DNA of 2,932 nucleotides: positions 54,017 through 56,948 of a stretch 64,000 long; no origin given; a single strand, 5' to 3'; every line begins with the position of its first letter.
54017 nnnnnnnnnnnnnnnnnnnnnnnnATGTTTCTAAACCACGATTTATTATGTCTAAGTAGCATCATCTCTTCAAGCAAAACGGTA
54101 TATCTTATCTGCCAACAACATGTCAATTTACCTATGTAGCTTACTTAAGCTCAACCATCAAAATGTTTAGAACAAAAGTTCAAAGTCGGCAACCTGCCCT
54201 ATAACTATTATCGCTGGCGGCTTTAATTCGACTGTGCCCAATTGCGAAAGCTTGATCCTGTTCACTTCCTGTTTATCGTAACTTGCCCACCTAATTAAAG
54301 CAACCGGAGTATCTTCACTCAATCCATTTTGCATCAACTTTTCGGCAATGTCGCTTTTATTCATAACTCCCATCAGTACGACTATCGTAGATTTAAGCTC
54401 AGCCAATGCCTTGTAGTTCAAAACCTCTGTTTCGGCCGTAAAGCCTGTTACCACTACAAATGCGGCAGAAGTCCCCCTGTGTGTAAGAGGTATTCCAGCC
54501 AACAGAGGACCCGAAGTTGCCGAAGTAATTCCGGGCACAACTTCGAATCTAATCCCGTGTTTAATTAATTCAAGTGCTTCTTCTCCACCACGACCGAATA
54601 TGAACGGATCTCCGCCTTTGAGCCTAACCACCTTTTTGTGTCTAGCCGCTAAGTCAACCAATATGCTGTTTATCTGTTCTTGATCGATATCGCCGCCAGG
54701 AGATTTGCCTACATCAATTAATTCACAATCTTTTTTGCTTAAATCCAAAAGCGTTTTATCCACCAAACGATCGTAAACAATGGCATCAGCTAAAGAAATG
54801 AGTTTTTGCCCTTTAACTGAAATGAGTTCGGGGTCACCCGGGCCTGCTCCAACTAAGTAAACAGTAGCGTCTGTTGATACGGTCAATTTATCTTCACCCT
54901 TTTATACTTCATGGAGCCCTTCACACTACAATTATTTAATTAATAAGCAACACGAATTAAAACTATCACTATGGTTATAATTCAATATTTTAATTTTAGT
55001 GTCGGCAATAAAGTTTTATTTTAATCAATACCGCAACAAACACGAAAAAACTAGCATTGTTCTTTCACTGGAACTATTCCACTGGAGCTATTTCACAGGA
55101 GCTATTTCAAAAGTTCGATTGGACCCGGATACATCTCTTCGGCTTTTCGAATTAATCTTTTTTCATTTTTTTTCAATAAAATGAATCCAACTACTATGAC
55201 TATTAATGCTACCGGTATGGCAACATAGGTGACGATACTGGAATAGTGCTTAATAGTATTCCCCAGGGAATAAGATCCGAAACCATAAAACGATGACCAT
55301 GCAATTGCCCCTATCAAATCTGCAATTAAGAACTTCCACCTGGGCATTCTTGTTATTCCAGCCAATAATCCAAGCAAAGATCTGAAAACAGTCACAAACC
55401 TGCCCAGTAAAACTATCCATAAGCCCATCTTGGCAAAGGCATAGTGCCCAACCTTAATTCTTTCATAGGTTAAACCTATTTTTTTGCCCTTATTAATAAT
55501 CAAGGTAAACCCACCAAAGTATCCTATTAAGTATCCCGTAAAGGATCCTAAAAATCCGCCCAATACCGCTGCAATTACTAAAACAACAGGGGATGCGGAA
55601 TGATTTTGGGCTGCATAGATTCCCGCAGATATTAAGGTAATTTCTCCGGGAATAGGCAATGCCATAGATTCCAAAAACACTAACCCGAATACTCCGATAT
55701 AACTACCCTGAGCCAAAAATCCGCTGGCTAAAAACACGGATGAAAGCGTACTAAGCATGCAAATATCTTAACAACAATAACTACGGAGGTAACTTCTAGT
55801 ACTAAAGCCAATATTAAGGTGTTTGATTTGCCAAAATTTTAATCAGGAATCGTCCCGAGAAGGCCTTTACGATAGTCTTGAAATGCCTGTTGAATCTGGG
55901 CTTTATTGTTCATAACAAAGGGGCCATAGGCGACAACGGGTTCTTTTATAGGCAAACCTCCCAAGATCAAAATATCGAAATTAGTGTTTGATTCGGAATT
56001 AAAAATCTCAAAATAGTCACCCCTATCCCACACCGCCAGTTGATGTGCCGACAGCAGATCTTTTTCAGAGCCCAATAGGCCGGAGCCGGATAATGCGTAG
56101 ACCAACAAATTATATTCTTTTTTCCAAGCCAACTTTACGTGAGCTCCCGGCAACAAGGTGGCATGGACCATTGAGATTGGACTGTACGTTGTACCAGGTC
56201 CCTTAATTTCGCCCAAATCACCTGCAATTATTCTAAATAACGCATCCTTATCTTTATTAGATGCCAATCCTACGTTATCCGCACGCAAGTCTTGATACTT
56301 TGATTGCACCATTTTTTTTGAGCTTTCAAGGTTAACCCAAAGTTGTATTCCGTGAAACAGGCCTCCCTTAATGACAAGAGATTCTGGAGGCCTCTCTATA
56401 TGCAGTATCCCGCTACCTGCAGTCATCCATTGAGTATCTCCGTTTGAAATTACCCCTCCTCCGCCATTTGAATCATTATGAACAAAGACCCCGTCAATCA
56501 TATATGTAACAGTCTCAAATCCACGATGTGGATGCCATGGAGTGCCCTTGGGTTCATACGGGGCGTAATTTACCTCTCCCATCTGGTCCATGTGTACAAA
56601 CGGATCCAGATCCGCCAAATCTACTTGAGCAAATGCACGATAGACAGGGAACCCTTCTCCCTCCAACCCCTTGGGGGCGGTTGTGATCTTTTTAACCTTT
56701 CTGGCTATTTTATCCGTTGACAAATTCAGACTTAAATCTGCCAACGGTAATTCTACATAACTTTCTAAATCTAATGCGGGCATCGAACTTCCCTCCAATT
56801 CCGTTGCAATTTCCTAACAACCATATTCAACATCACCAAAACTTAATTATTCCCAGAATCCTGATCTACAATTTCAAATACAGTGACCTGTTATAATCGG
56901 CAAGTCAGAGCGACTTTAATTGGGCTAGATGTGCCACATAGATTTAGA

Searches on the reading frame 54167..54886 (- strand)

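Call 63: search_protein_families(library=pfam, proteins=[window:54167-54886:-], max_evalue=0.0001)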
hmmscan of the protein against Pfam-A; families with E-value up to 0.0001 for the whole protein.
window:54167-54886:- (239 aa): 1 family
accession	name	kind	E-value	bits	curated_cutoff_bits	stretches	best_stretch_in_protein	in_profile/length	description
PF00590.25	TP_methylase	-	6.9e-48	163.8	27.8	1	8-216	1-211/212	Tetrapyrrole (Corrin/Porphyrin) Methylases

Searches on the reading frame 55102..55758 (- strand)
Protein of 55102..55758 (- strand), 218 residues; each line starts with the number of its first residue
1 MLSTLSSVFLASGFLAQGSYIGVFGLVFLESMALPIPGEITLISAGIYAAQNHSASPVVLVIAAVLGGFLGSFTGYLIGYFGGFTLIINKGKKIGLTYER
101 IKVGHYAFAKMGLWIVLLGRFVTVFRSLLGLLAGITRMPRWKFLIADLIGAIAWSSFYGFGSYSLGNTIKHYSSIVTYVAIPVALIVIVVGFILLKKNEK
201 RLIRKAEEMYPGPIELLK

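Call 63: search_protein_families(library=pfam, proteins=[window:55102-55758:-], max_evalue=0.0001)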
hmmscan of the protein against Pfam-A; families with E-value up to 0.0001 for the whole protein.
window:55102-55758:- (218 aa): 1 family
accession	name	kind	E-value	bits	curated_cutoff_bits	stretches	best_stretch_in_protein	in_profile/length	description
PF09335.16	VTT_dom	-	1.7e-17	64.5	33.9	1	36-161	1-120/123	VTT domain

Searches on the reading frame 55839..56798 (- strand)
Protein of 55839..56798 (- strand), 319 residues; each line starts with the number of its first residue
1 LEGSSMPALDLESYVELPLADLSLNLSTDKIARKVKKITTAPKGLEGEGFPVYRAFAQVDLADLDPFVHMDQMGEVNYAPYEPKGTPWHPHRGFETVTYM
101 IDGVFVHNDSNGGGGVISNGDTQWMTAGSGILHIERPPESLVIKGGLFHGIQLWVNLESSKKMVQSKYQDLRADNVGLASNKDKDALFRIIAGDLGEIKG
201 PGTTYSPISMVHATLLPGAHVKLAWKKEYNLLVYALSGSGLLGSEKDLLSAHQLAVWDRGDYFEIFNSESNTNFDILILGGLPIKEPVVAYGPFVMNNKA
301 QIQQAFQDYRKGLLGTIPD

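Call 63: search_protein_families(library=pfam, proteins=[window:55839-56798:-], max_evalue=0.0001)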
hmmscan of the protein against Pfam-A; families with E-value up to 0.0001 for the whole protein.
window:55839-56798:- (319 aa): 2 families
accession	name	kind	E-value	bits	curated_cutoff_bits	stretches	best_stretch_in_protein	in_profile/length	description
PF02678.22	Pirin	-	2.6e-29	101.8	26.1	1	51-155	3-108/108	Pirin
PF05726.19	Pirin_C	-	4.5e-24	85.3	27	1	210-312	1-100/103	Pirin C-terminal cupin domain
